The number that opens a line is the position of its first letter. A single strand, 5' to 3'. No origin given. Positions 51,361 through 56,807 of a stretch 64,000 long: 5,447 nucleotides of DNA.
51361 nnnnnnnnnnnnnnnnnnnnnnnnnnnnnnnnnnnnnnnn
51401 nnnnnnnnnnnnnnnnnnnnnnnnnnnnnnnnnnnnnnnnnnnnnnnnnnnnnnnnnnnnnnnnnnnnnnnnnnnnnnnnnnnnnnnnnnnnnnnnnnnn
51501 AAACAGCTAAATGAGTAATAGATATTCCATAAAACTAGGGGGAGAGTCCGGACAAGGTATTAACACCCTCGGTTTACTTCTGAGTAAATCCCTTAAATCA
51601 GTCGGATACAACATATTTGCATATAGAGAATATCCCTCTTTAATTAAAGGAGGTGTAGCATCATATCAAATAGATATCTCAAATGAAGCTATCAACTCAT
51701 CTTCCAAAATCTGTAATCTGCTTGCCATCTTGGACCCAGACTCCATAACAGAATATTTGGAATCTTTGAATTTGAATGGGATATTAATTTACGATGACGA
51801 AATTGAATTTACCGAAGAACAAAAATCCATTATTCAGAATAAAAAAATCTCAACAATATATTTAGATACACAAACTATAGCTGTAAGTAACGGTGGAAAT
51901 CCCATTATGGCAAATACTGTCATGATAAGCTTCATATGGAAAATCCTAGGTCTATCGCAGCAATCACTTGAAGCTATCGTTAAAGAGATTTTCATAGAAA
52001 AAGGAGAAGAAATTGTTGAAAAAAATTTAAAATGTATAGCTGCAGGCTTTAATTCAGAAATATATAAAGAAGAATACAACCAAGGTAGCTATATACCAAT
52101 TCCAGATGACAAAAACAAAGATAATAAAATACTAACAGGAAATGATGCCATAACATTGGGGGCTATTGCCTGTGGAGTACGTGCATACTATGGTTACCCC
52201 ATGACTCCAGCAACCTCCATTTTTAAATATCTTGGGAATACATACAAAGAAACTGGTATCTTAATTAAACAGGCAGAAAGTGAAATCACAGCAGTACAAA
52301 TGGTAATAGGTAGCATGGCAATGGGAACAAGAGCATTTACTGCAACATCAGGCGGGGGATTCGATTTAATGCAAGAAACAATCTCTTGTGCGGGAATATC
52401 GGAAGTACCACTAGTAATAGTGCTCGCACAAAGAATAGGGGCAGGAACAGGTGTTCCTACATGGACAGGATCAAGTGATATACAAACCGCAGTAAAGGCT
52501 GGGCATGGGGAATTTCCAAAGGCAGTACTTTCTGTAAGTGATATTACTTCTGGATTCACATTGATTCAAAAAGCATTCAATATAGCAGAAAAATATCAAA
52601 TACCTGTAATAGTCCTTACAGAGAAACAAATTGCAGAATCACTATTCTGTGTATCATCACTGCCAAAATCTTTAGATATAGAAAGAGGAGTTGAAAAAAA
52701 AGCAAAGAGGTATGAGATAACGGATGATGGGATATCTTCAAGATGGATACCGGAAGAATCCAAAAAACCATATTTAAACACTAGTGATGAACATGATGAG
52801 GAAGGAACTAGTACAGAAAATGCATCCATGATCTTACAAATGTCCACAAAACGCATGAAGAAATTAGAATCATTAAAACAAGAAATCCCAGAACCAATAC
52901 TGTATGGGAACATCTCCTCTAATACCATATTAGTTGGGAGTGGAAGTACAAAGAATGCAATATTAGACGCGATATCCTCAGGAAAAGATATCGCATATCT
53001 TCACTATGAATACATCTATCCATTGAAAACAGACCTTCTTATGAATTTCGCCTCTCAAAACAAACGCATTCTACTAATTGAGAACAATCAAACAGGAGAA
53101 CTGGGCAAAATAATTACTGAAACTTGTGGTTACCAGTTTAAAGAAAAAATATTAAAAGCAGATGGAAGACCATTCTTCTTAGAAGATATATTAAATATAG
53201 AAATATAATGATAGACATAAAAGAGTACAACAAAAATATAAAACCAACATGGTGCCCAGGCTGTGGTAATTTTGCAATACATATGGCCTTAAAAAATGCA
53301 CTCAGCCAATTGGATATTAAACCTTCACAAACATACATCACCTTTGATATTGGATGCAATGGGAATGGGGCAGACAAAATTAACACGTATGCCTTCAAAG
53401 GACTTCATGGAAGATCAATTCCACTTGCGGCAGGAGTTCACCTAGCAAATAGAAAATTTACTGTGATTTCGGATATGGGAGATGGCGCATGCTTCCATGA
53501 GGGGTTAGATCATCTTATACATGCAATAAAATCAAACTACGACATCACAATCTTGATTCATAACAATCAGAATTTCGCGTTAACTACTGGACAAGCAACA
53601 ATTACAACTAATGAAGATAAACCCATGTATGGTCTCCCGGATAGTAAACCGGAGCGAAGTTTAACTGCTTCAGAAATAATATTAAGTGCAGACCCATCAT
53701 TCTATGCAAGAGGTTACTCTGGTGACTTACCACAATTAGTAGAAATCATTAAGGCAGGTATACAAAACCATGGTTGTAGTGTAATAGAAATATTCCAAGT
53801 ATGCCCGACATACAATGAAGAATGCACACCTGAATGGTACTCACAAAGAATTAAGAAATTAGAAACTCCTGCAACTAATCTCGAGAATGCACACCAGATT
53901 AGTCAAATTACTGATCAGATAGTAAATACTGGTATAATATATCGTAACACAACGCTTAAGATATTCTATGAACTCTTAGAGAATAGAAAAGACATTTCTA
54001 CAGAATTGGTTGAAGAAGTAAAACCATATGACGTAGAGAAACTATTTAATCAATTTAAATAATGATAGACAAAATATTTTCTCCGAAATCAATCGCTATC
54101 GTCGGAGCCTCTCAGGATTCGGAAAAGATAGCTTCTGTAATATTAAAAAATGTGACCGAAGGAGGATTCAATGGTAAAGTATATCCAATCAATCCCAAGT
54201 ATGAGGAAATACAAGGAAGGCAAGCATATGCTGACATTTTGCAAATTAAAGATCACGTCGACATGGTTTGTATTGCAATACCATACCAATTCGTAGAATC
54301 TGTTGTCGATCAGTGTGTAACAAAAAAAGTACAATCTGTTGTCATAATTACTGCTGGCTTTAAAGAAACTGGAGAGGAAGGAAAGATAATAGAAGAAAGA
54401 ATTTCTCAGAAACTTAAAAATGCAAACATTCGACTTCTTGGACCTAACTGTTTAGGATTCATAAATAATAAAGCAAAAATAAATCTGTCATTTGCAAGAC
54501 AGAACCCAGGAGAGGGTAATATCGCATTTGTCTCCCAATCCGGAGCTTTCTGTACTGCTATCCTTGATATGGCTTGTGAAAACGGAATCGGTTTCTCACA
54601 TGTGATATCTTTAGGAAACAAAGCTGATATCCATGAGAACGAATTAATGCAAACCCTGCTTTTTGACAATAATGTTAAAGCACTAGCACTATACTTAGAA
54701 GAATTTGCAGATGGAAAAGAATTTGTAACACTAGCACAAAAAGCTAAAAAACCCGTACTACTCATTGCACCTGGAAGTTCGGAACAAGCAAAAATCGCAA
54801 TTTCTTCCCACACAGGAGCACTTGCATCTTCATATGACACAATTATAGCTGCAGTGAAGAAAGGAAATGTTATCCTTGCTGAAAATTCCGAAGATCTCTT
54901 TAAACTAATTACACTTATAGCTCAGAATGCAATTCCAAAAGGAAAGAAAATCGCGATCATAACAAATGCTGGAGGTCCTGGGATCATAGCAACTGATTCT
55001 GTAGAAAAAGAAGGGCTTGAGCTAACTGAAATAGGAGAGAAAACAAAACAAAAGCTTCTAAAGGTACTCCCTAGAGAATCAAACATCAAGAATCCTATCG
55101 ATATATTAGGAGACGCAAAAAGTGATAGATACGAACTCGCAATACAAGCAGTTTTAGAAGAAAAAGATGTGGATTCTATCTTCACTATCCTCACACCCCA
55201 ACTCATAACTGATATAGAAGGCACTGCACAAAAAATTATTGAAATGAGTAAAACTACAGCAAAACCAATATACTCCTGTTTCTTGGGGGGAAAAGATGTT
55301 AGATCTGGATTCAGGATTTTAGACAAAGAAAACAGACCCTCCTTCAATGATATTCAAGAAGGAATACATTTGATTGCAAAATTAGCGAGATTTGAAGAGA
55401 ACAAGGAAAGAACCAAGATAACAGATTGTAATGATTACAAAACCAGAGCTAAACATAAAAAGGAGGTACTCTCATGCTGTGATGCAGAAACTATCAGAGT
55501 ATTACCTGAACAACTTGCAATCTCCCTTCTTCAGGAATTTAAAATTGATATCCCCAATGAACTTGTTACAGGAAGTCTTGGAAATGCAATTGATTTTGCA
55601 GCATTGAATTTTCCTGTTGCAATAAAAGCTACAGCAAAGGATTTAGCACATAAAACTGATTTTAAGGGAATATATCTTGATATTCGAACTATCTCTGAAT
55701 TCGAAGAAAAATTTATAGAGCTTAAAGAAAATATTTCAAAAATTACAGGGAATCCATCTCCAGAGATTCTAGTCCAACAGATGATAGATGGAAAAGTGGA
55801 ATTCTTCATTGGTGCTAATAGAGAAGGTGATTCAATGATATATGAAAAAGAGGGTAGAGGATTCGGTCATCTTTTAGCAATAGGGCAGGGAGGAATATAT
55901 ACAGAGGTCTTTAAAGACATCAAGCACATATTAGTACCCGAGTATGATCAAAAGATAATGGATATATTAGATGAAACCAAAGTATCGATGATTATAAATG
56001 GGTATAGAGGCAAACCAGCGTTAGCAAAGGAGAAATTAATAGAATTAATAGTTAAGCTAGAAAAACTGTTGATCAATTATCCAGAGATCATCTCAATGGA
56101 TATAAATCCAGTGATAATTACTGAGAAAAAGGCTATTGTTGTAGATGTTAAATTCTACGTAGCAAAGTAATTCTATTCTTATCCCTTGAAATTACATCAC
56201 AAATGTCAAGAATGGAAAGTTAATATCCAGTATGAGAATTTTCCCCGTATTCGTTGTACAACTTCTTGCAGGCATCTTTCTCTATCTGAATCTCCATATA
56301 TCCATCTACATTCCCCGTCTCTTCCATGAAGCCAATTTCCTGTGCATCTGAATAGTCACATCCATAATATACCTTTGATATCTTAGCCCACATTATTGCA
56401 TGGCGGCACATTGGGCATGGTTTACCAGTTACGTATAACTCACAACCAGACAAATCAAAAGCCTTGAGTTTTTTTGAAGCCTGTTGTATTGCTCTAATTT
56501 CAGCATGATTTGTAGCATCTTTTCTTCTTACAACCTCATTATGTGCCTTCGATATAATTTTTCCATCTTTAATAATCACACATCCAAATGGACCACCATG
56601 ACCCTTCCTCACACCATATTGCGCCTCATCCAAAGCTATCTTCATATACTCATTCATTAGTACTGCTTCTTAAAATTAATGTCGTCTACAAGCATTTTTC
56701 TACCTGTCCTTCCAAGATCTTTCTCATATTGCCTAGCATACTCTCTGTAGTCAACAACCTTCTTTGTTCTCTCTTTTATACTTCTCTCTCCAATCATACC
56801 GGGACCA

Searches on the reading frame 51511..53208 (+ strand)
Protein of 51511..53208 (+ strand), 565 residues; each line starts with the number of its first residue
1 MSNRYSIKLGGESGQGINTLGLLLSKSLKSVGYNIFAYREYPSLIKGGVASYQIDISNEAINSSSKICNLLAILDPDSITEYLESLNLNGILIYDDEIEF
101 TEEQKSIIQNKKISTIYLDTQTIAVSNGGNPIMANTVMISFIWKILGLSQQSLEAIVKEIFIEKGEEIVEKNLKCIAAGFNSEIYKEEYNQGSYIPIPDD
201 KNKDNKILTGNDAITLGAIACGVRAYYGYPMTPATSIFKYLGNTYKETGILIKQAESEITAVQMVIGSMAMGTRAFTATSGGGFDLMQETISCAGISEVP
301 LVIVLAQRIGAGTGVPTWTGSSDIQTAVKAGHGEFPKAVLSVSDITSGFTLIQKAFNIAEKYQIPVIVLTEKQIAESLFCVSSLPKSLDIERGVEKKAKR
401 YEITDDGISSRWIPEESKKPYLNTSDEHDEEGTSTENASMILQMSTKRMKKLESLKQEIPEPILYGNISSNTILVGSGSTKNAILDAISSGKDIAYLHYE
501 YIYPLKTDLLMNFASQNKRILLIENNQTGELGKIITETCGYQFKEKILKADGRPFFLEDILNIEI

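Call 74: search_protein_families(library=pfam, proteins=[window:51511-53208:+], max_evalue=0.00001)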
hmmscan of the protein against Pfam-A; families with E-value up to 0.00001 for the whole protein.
window:51511-53208:+ (565 aa): 2 families
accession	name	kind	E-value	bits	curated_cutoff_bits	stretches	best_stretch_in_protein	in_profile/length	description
PF01855.24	POR_N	-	6.8e-47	160.6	27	1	217-440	2-224/231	Pyruvate flavodoxin/ferredoxin oxidoreductase, thiamine diP-bdg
PF01558.24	POR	-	1e-32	114.1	27.4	1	14-180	2-172/173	Pyruvate ferredoxin/flavodoxin oxidoreductase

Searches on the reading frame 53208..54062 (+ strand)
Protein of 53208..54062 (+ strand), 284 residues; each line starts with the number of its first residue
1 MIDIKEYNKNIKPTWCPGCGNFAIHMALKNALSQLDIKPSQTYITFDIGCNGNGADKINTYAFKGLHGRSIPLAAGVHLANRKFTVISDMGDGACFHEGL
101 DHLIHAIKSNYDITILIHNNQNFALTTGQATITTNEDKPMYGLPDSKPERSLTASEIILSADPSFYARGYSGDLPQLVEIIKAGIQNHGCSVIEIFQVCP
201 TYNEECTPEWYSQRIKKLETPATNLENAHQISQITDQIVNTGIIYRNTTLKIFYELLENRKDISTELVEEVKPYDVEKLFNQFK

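Call 74: search_protein_families(library=pfam, proteins=[window:53208-54062:+], max_evalue=0.00001)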
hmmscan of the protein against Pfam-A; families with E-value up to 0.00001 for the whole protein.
window:53208-54062:+ (284 aa): 2 families
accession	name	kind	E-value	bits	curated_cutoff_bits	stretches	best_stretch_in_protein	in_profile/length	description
PF02775.26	TPP_enzyme_C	-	2.3e-17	63.6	21.9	1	58-195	21-151/151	Thiamine pyrophosphate enzyme, C-terminal TPP binding domain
PF12367.13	PFO_beta_C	-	6.8e-10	39.3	24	1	199-259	1-63/66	Pyruvate ferredoxin oxidoreductase beta subunit C terminal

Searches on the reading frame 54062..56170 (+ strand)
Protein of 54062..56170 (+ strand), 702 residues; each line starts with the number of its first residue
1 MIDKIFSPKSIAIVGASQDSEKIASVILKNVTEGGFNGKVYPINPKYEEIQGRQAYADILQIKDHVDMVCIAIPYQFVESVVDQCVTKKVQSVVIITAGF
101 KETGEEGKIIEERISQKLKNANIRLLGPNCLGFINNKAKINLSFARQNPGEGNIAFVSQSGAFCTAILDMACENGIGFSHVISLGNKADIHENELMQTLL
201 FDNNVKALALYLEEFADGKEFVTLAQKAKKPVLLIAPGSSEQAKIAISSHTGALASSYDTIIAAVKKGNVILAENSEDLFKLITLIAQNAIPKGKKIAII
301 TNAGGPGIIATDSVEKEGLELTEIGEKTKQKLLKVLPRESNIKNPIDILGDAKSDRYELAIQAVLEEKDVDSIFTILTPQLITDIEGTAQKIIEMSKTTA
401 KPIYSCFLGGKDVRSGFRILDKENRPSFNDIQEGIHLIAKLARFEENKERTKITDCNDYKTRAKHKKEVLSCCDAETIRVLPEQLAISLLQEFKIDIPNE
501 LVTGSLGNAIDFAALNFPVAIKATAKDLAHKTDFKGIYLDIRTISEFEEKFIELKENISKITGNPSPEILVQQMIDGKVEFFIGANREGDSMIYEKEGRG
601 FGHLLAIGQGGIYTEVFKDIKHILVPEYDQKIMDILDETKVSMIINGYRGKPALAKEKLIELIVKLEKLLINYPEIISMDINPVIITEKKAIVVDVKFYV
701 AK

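Call 74: search_protein_families(library=pfam, proteins=[window:54062-56170:+], max_evalue=0.00001)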
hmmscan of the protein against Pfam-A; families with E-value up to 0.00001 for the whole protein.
window:54062-56170:+ (702 aa): 5 families
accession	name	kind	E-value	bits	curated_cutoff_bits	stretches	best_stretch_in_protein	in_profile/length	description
PF13549.11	ATP-grasp_5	-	1e-42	146.5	27.6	1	476-698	5-219/221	ATP-grasp domain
PF13607.11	Succ_CoA_lig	-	6.3e-41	139.8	27.4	1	151-285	1-137/138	Succinyl-CoA ligase like flavodoxin domain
PF13380.12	CoA_binding_2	-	4e-24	85.7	22.8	1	9-135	1-115/116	CoA binding domain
PF02629.25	CoA_binding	-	1.2e-13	52.1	22.3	1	7-99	2-97/97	CoA binding domain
PF19045.5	Ligase_CoA_2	-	3e-08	34.3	23.7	1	298-414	2-123/162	Ligase-CoA domain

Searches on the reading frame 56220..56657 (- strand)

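Call 74: search_protein_families(library=pfam, proteins=[window:56220-56657:-], max_evalue=0.00001)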
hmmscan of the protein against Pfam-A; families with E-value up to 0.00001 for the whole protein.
window:56220-56657:- (145 aa): 2 families
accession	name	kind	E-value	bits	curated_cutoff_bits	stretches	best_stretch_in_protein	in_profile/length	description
PF00383.29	dCMP_cyt_deam_1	-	7.3e-28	96.9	25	1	3-100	6-102/102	Cytidine and deoxycytidylate deaminase zinc-binding region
PF14437.12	MafB19-deam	-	3.6e-27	95.4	27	1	3-111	5-112/142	MafB19-like deaminase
